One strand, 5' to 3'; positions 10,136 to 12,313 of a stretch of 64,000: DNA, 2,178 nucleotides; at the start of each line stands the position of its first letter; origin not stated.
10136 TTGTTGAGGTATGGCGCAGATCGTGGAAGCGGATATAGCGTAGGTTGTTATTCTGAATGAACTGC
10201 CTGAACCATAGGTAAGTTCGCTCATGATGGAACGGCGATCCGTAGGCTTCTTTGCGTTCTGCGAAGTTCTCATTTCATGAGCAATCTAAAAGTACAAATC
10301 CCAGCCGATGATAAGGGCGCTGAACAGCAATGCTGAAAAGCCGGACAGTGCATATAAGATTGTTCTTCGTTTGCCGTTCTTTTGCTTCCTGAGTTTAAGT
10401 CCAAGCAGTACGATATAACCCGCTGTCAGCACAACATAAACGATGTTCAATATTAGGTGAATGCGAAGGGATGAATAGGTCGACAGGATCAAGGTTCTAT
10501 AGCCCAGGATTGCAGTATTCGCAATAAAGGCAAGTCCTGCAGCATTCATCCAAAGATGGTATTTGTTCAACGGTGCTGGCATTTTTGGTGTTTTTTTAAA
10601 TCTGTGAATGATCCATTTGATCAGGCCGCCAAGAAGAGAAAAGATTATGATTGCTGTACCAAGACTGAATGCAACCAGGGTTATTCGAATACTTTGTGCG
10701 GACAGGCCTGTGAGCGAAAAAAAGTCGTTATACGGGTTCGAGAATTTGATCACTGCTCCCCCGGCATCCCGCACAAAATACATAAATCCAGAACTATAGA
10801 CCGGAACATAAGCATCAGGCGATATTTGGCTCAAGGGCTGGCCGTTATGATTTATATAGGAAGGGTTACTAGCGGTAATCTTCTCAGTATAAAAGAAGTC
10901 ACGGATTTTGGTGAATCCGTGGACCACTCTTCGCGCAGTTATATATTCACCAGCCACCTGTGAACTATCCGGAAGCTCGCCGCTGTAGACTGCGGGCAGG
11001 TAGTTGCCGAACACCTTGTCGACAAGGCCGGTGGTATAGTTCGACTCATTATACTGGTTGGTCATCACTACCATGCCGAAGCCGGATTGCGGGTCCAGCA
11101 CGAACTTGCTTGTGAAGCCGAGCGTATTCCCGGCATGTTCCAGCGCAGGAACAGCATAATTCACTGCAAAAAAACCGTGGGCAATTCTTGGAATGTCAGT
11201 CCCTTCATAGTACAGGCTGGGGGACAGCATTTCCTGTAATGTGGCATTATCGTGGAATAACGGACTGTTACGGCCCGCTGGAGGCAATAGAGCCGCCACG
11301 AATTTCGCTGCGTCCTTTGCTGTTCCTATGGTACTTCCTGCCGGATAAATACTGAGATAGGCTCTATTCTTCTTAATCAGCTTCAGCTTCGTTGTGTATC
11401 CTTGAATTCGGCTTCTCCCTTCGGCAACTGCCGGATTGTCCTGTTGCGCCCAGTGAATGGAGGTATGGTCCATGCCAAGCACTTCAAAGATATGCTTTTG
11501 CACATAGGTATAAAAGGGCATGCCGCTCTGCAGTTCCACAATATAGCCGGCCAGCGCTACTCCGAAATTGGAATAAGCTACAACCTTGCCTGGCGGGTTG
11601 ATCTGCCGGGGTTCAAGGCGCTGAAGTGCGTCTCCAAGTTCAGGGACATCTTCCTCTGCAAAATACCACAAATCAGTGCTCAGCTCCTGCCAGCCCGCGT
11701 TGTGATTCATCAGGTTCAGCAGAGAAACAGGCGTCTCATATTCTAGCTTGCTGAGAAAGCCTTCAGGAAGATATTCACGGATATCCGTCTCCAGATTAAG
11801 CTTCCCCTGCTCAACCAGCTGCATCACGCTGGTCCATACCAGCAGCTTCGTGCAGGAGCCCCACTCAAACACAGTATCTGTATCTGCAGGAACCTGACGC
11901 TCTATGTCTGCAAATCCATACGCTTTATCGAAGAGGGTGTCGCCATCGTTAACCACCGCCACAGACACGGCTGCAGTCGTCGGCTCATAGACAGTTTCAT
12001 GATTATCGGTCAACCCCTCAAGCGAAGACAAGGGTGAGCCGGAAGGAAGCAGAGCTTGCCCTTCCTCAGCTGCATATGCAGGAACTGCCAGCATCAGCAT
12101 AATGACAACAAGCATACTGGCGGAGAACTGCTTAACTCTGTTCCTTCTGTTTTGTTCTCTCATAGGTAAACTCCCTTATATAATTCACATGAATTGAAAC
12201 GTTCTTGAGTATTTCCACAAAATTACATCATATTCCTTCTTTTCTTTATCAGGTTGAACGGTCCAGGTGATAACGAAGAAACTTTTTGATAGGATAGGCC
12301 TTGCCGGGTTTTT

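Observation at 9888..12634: About 239-bp direct repeats bracketing a serine-hydrolase (beta-lactamase-fold) gene. The repeat duplicates the rlmCD 3' end, its 3' UTR and its terminator.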

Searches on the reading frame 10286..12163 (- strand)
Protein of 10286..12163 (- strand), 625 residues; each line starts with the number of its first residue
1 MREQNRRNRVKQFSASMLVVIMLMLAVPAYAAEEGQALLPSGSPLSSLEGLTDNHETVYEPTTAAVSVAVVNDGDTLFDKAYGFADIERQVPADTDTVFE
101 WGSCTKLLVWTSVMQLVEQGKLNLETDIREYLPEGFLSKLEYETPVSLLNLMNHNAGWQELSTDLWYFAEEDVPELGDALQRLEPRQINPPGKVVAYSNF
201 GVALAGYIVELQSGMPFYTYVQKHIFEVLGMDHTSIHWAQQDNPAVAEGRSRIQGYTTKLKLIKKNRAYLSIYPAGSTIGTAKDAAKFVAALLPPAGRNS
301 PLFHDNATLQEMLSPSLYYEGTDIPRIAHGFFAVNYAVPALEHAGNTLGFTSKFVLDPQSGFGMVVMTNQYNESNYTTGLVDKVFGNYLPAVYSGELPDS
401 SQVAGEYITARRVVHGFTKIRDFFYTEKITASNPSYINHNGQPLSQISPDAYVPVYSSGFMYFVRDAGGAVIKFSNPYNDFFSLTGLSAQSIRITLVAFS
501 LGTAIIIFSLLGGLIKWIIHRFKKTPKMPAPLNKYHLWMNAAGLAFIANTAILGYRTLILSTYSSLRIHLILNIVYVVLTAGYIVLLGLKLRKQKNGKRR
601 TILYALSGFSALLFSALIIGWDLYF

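Call 8: search_protein_families(library=pfam, proteins=[window:10286-12163:-])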
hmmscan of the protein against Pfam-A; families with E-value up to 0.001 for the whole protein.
window:10286-12163:- (625 aa): 1 family
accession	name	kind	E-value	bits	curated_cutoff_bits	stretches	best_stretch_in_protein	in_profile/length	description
PF00144.29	Beta-lactamase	-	3e-55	188.2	27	1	64-372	15-312/329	Beta-lactamase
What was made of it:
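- Checked: The 2272 nt between the copies do carry a PF00144 serine-hydrolase gene (10286-12163, minus strand, 625 aa, E 3e-55, call 8).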

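Call 34: find_encoding_contigs(protein=window:10286-12163:-, flank=10000, max_places=10)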
Protein window:10286-12163:- (625 aa): no gene with exactly this product is on record in the collection.

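Call 35: find_homologous_proteins(query=window:10286-12163:-, max_evalue=1e-30)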
Query window:10286-12163:- (625 aa): 1090 proteins with E <= 1e-30 among 8000 candidates; the best 120 are listed.
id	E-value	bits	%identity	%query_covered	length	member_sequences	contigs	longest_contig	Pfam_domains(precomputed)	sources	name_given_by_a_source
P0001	0.0e+0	1301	92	100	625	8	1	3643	PF00144.30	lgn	-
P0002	0.0e+0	1147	81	100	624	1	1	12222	PF00144.30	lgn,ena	-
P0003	0.0e+0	1102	77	100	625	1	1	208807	PF00144.30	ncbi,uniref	ncbi:serine hydrolase domain-containing protein [Paenibacillus sp. 22594]|uniref:serine hydrolase do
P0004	0.0e+0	1063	76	100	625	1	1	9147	PF00144.30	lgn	-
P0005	0.0e+0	1051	75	100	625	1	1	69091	PF00144.30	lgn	-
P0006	1.3e-269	914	66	100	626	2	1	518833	PF00144.30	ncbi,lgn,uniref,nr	ncbi:D-aminopeptidase [Paenibacillus auburnensis]|uniref:D-aminopeptidase n=1 Tax=Paenibacillus aubu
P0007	1.2e-264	897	64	100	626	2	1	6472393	PF00144.30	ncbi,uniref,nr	ncbi:serine hydrolase domain-containing protein [Paenibacillus pedocola]|uniref:serine hydrolase dom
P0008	8.6e-252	855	64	94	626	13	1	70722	PF00144.30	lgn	-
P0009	3.9e-247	840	61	100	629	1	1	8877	PF00144.30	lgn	-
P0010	5.5e-246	836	65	94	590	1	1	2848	PF00144.30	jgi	jgi:CubicO group peptidase (beta-lactamase class C family)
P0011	4.7e-241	820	60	100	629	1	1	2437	PF00144.30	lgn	-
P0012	5.4e-232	790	59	97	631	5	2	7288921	PF00144.30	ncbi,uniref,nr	ncbi:serine hydrolase domain-containing protein [Paenibacillus sp. FSL R7-0273]|uniref:serine hydrol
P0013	3.5e-231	787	59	94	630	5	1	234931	PF00144.30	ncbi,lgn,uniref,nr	ncbi:serine hydrolase domain-containing protein [Paenibacillus typhae]|uniref:serine hydrolase domai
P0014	2.1e-230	784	58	98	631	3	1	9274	PF00144.30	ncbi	ncbi:putative penicillin-binding protein PbpX [compost metagenome]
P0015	2.1e-227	775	59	97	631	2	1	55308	PF00144.30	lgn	-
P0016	2.7e-226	771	59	96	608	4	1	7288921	PF00144.30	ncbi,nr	ncbi:hypothetical protein R70723_08860 [Paenibacillus sp. FSL R7-0273]|nr:hypothetical protein R7072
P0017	1.0e-224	766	59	96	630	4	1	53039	PF00144.30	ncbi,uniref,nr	ncbi:serine hydrolase domain-containing protein [Paenibacillus camerounensis]|uniref:serine hydrolas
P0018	8.3e-219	746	55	100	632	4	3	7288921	PF00144.30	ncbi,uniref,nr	ncbi:serine hydrolase [Paenibacillus sp. FSL R7-0273]|uniref:serine hydrolase n=1 Tax=Paenibacillus 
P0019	6.8e-215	733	56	97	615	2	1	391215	PF00144.30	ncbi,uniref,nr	ncbi:serine hydrolase domain-containing protein [Paenibacillus tengchongensis]|uniref:serine hydrola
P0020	3.4e-202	691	52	95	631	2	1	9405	PF00144.30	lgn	-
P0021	4.1e-202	691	52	100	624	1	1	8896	PF00144.30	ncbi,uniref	ncbi:CubicO group peptidase (beta-lactamase class C family) [Paenibacillus sp. DS2015]|uniref:serine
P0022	3.2e-190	652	53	97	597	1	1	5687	PF00144.30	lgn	-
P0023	1.2e-188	647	52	99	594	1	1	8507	PF00144.30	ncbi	-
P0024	5.2e-184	631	52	97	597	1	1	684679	PF00144.30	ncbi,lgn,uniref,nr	ncbi:serine hydrolase domain-containing protein [Paenibacillus amylolyticus]|uniref:serine hydrolase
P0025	2.7e-183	629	52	97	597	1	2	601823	PF00144.30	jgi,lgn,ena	-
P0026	4.0e-183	628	52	97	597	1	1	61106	PF00144.30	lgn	-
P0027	6.4e-183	628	51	97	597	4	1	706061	PF00144.30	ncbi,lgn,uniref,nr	ncbi:serine hydrolase domain-containing protein [Paenibacillus amylolyticus]|uniref:serine hydrolase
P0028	7.7e-183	627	52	97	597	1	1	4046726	PF00144.30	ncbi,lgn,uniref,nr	ncbi:serine hydrolase domain-containing protein [Paenibacillus amylolyticus]|uniref:FmtA-like protei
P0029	7.8e-183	627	50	100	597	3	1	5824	PF00144.30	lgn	-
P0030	8.1e-183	627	52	97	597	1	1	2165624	PF00144.30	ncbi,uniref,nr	ncbi:beta-lactamase family protein [Paenibacillus sp. LS1]|uniref:serine hydrolase domain-containing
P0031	1.8e-182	626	52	97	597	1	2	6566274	PF00144.30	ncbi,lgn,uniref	ncbi:serine hydrolase domain-containing protein [Paenibacillus sp. FSL R5-0341]|uniref:serine hydrol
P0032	1.8e-182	626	52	97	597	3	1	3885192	PF00144.30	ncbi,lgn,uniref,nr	ncbi:class A beta-lactamase-related serine hydrolase [Paenibacillus amylolyticus]|uniref:serine hydr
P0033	2.3e-182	626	51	100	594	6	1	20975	PF00144.30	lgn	-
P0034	3.0e-182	625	52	96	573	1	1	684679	PF00144.30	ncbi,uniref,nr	ncbi:hypothetical protein BK131_10970 [Paenibacillus amylolyticus]|uniref:Beta-lactamase-related dom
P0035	4.2e-182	625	51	97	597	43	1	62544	PF00144.30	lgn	-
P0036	1.0e-181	624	51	100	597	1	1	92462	PF00144.30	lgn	-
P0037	1.0e-181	624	50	100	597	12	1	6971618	PF00144.30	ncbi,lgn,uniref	ncbi:serine hydrolase domain-containing protein [Paenibacillus sp. FSL R5-0623]|uniref:serine hydrol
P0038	3.0e-181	622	52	97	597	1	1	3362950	PF00144.30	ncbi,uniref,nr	ncbi:serine hydrolase [Paenibacillus xylanexedens]|uniref:serine hydrolase domain-containing protein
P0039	4.0e-181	622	51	97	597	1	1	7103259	PF00144.30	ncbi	-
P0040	6.1e-181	621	51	100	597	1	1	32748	PF00144.30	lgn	-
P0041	6.4e-181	621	51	97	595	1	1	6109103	PF00144.30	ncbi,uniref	ncbi:serine hydrolase domain-containing protein [Paenibacillus sp. FSL K6-2393]|uniref:serine hydrol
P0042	9.8e-181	620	52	97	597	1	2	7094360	PF00144.30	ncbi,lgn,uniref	ncbi:serine hydrolase domain-containing protein [Paenibacillus sp. FSL L8-0435]|uniref:serine hydrol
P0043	1.2e-180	620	50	99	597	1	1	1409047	PF00144.30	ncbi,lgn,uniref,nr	ncbi:serine hydrolase domain-containing protein [Paenibacillus sp. ClWae2A]|uniref:serine hydrolase 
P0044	3.5e-180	619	51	97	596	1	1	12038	PF00144.30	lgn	-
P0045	4.6e-180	618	51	97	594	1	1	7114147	PF00144.30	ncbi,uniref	ncbi:serine hydrolase domain-containing protein [Paenibacillus sp. FSL k6-2145]|uniref:serine hydrol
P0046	4.7e-180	618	51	100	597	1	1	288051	PF00144.30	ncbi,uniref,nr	ncbi:beta-lactamase family protein [Paenibacillus sp. SZ31]|uniref:serine hydrolase domain-containin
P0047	7.0e-180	618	51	97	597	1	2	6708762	PF00144.30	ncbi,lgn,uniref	ncbi:serine hydrolase domain-containing protein [Paenibacillus sp. FSL H8-0079]|uniref:serine hydrol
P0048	6.2e-179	614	50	97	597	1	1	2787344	PF00144.30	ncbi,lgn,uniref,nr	ncbi:serine hydrolase domain-containing protein [Paenibacillus xylanexedens]|uniref:serine hydrolase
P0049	1.9e-178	613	50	97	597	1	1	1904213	PF00144.30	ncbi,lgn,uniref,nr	ncbi:serine hydrolase domain-containing protein [Paenibacillus sp. UASWS1643]|uniref:serine hydrolas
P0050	2.3e-178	613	51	97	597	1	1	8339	PF00144.30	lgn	-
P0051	5.0e-178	611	51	97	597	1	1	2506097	PF00144.30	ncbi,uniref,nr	ncbi:beta-lactamase family protein [Paenibacillus xylanexedens]|uniref:serine hydrolase domain-conta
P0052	1.2e-177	610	51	97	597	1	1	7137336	PF00144.30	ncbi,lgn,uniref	ncbi:serine hydrolase domain-containing protein [Paenibacillus sp. FSL R5-0701]|uniref:serine hydrol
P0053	2.4e-177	609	50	97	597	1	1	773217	PF00144.30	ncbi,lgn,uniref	ncbi:serine hydrolase domain-containing protein [Paenibacillus sp. USHLN196]|uniref:serine hydrolase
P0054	3.1e-177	609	52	94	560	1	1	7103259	PF00144.30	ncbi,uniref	ncbi:serine hydrolase domain-containing protein [Paenibacillus amylolyticus]|uniref:serine hydrolase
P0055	3.3e-172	592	48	100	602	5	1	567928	PF00144.30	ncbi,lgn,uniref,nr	ncbi:serine hydrolase domain-containing protein [Paenibacillus xylanilyticus]|uniref:Serine hydrolas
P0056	1.8e-171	590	48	100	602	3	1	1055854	PF00144.30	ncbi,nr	nr:serine hydrolase domain-containing protein [Paenibacillus xylanexedens]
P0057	1.2e-170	587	51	91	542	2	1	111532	PF00144.30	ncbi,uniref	ncbi:serine hydrolase domain-containing protein [Paenibacillus xylanilyticus]|uniref:serine hydrolas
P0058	1.3e-168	580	48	99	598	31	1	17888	PF00144.30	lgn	-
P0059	8.3e-164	565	48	99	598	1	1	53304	PF00144.30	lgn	-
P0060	5.1e-159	549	50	89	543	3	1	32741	PF00144.30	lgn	-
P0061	7.4e-157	542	47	96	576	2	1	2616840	PF00144.30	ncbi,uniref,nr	ncbi:hypothetical protein PWYN_20660 [Paenibacillus wynnii]|uniref:Beta-lactamase-related domain-con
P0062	2.6e-156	540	46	100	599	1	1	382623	PF13354.13,PF00144.30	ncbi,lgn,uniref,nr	ncbi:serine hydrolase domain-containing protein [Paenibacillus sp. JJ-223]|uniref:serine hydrolase d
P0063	2.9e-156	540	45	100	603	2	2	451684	PF00144.30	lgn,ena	-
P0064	3.8e-156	539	46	100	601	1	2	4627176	PF00144.30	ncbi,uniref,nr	ncbi:serine hydrolase domain-containing protein [Paenibacillus crassostreae]|uniref:Beta-lactamase-r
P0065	2.0e-155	537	46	100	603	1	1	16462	PF00144.30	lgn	-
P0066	6.4e-155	535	46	100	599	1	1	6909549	PF13354.13,PF00144.30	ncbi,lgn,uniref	ncbi:serine hydrolase domain-containing protein [Paenibacillus sp. FSL W8-0426]|uniref:serine hydrol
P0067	2.5e-153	530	46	99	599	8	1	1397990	PF13354.13,PF00144.30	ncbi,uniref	ncbi:serine hydrolase domain-containing protein [Paenibacillus hubeiensis]|uniref:serine hydrolase d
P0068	1.1e-152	528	52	80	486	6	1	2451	PF00144.30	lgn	-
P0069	2.4e-152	527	45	99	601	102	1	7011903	PF13354.13,PF00144.30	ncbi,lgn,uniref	ncbi:serine hydrolase domain-containing protein [Paenibacillus sp. FSL H7-0942]|uniref:serine hydrol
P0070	4.3e-152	526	45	100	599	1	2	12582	PF00144.30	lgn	-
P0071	4.7e-152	526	45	100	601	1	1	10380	PF13354.13,PF00144.30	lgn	-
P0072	1.2e-151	524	45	97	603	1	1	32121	PF13354.13,PF00144.30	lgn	-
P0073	1.5e-151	524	59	66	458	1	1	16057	PF00144.30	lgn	-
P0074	1.6e-151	524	45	97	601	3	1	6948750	PF13354.13,PF00144.30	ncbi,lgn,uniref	ncbi:serine hydrolase domain-containing protein [Paenibacillus amylolyticus]|uniref:serine hydrolase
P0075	1.7e-151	524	45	97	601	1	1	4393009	PF13354.13,PF00144.30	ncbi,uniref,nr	ncbi:CubicO group peptidase, beta-lactamase class C family [Paenibacillus sp. CF095]|uniref:serine h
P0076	1.1e-150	521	45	100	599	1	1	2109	PF13354.13,PF00144.30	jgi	-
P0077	4.9e-150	519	45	99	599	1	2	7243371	PF13354.13,PF00144.30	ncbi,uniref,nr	ncbi:serine hydrolase domain-containing protein [Paenibacillus amylolyticus]|uniref:serine hydrolase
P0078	7.9e-150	518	46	99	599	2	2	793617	PF00144.30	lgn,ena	-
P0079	8.5e-150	518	46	96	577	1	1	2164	PF00144.30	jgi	jgi:CubicO group peptidase (beta-lactamase class C family)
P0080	9.6e-150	518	68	55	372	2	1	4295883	PF00144.30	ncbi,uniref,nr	ncbi:serine hydrolase domain-containing protein [Paenibacillus ihuae]|uniref:serine hydrolase domain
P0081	9.6e-150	518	45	100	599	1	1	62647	PF00144.30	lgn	-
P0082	3.5e-149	516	45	100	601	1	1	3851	PF00144.30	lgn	-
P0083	3.5e-149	516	45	99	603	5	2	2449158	PF00144.30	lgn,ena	-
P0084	6.8e-149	515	44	100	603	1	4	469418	PF13354.13,PF00144.30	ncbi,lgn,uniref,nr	ncbi:hypothetical protein DC345_00555 [Paenibacillus taichungensis]|uniref:Beta-lactamase-related do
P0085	8.6e-149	515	44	100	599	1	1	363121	PF00144.30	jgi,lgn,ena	-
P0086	8.7e-149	515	44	100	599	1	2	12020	PF00144.30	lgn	-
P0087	2.4e-148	513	45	94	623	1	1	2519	PF00144.30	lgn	-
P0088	2.4e-148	513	44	100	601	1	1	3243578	PF00144.30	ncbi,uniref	ncbi:serine hydrolase domain-containing protein [Paenibacillus sp. SAF-068]|uniref:serine hydrolase 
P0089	3.0e-148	513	46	96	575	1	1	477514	PF00144.30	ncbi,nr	ncbi:serine hydrolase domain-containing protein [Paenibacillus amylolyticus]|nr:serine hydrolase dom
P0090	4.0e-148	513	45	97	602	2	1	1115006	PF13354.13,PF00144.30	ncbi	ncbi:serine hydrolase domain-containing protein [Paenibacillus illinoisensis]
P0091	4.8e-148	512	45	97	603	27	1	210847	PF13354.13,PF00144.30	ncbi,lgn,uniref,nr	ncbi:serine hydrolase domain-containing protein [Paenibacillus sp. ACRRY]|uniref:serine hydrolase do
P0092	4.8e-148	512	44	100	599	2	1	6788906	PF13354.13,PF00144.30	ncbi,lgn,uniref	ncbi:serine hydrolase domain-containing protein [Paenibacillus sp. FSL R5-0713]|uniref:serine hydrol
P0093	9.4e-148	511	45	100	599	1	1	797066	PF00144.30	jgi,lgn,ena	-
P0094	1.3e-147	511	45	99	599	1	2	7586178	PF13354.13,PF00144.30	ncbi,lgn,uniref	ncbi:serine hydrolase domain-containing protein [Paenibacillus sp. FSL K6-0108]|uniref:serine hydrol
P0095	5.5e-147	509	44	99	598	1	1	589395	PF00144.30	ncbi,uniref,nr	ncbi:serine hydrolase [Paenibacillus sp. F6_3S_P_1C]|uniref:Serine hydrolase n=1 Tax=Paenibacillus v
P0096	7.8e-147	508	44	100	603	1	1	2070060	PF00144.30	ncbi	ncbi:serine hydrolase domain-containing protein [Paenibacillus taichungensis]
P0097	1.2e-146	508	45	96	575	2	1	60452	PF00144.30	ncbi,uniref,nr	ncbi:serine hydrolase domain-containing protein [Paenibacillus taichungensis]|uniref:serine hydrolas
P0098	1.4e-146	508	43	97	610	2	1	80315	PF00144.30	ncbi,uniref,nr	ncbi:beta-lactamase family protein [Viridibacillus sp. YIM B01967]|uniref:Beta-lactamase family prot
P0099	1.6e-146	507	44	99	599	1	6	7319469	PF00144.30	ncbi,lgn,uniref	ncbi:serine hydrolase domain-containing protein [Paenibacillus sp. FSL H8-0317]|uniref:serine hydrol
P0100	2.5e-146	507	44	97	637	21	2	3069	PF00144.30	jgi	-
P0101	2.5e-146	507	44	98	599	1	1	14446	PF00144.30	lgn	-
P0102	3.9e-146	506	45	97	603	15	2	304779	PF13354.13,PF00144.30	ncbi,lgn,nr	ncbi:MAG: beta-lactamase family protein [Paenibacillus sp.]|nr:beta-lactamase family protein [Paenib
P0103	6.7e-146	505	44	94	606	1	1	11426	PF00144.30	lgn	-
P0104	7.0e-146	505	44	100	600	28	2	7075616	PF00144.30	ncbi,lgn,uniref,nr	ncbi:serine hydrolase domain-containing protein [Paenibacillus sp. 37]|uniref:serine hydrolase domai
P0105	1.4e-145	504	45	97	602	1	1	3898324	PF13354.13,PF00144.30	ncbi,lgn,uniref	ncbi:serine hydrolase domain-containing protein [Paenibacillus pabuli]|uniref:serine hydrolase domai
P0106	1.6e-145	504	45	96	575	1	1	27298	PF00144.30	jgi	-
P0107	1.4e-144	501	44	97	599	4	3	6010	PF00144.30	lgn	-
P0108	2.2e-144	500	44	97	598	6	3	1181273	PF00144.30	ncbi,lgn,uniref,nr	ncbi:serine hydrolase [Paenibacillus taichungensis]|uniref:serine hydrolase domain-containing protei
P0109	2.5e-144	500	43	94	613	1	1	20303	PF00144.30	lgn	-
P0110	7.0e-144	499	43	95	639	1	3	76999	PF00144.30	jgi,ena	-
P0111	2.4e-143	497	42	97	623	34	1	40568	PF00144.30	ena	-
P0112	3.1e-143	497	43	97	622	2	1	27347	PF00144.30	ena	-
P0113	7.3e-143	495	43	100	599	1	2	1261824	PF00144.30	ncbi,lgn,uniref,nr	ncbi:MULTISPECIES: serine hydrolase domain-containing protein [Paenibacillus]|uniref:CubicO group pe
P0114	8.8e-143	495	42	98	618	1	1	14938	PF00144.30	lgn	-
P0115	9.2e-143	495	44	98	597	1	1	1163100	PF00144.30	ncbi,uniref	ncbi:serine hydrolase domain-containing protein [Paenibacillus taichungensis]|uniref:serine hydrolas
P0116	2.1e-142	494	44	97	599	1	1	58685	PF00144.30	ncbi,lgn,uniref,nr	ncbi:CubicO group peptidase (beta-lactamase class C family) [Paenibacillus pabuli]|uniref:CubicO gro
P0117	3.4e-142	493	42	97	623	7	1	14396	PF00144.30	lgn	-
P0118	7.3e-142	492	41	97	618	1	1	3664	PF00144.30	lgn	-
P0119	1.8e-141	491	42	97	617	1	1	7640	PF00144.30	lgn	-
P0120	2.2e-141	490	42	95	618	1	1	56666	PF00144.30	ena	-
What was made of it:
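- On Serine beta-lactamase / PBP-fold hydrolases (Pfam PF00144, MEROPS S12-like): Source annotations in databases vary, for example D-aminopeptidase, PbpX and CubicO peptidase (call 35).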

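Call 37: find_encoding_contigs(protein=P0001, flank=10000, max_places=4)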
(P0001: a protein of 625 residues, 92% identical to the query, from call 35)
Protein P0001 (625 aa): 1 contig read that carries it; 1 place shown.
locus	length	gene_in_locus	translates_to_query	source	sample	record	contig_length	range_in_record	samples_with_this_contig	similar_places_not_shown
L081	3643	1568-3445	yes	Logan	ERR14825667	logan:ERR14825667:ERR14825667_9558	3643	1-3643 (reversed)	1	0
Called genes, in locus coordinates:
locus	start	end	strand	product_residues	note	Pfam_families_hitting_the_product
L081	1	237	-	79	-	?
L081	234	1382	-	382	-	PF00072:Response_reg, PF00486:Trans_reg_C (weak)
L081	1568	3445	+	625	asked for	PF00144:Beta-lactamase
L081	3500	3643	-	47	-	?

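Call 38: find_encoding_contigs(protein=P0002, flank=10000, max_places=3)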
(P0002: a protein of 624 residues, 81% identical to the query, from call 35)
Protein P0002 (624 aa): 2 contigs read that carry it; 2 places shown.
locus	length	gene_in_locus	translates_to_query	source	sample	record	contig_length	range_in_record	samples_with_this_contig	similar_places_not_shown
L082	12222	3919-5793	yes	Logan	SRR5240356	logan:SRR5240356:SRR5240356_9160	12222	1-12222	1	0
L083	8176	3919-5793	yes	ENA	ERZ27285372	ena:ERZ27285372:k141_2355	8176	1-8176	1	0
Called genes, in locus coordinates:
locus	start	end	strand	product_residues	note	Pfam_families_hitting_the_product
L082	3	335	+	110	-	?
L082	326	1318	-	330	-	PF01207:Dus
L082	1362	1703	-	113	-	PF02452:PemK_toxin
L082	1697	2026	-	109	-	PF04014:MazE_antitoxin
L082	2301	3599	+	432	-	PF05977:MFS_3, PF07690:MFS_1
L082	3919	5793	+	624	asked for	PF00144:Beta-lactamase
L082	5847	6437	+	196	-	PF00583:Acetyltransf_1, PF13508:Acetyltransf_7 (weak)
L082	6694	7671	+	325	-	PF01636:APH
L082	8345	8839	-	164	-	PF05870:PA_decarbox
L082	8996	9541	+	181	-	PF03551:PadR, PF10400:Vir_act_alpha_C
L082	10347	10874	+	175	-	PF07638:Sigma70_ECF (faint), PF04542:Sigma70_r2, PF08281:Sigma70_r4_2, PF04545:Sigma70_r4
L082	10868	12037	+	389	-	PF13786:DUF4179, PF18705:DUF5643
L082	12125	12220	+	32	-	?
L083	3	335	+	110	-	?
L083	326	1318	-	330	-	PF01207:Dus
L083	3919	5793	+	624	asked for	PF00144:Beta-lactamase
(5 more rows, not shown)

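Call 39: find_encoding_contigs(protein=P0003, flank=10000, max_places=3)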
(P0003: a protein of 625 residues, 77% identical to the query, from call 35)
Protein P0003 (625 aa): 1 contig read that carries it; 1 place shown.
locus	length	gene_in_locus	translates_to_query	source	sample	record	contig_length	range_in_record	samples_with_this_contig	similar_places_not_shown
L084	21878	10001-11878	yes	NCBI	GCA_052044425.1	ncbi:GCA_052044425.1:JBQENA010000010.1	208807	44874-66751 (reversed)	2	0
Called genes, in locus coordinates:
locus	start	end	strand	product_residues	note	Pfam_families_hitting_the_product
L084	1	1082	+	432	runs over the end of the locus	PF05977:MFS_3, PF07690:MFS_1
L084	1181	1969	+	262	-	PF01909:NTP_transf_2 (faint)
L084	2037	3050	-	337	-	PF01408:GFO_IDH_MocA, PF22725:GFO_IDH_MocA_C3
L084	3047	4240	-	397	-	PF13353:Fer4_12 (weak), PF04055:Radical_SAM, PF13186:SPASM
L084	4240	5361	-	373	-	-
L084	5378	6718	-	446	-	-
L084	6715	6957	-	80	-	PF00550:PP-binding (weak)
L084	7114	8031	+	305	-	PF07883:Cupin_2 (weak), PF02311:AraC_binding, PF00165:HTH_AraC (weak), PF12833:HTH_18, PF00165:HTH_AraC (weak)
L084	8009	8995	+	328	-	-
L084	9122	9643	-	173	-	PF00583:Acetyltransf_1, PF13302:Acetyltransf_3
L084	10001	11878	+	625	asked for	PF00144:Beta-lactamase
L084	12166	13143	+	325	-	PF01636:APH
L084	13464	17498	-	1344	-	PF00331:Glyco_hydro_10, PF12733:Cadherin-like, PF00395:SLH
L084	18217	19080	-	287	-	-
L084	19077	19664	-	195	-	PF00440:TetR_N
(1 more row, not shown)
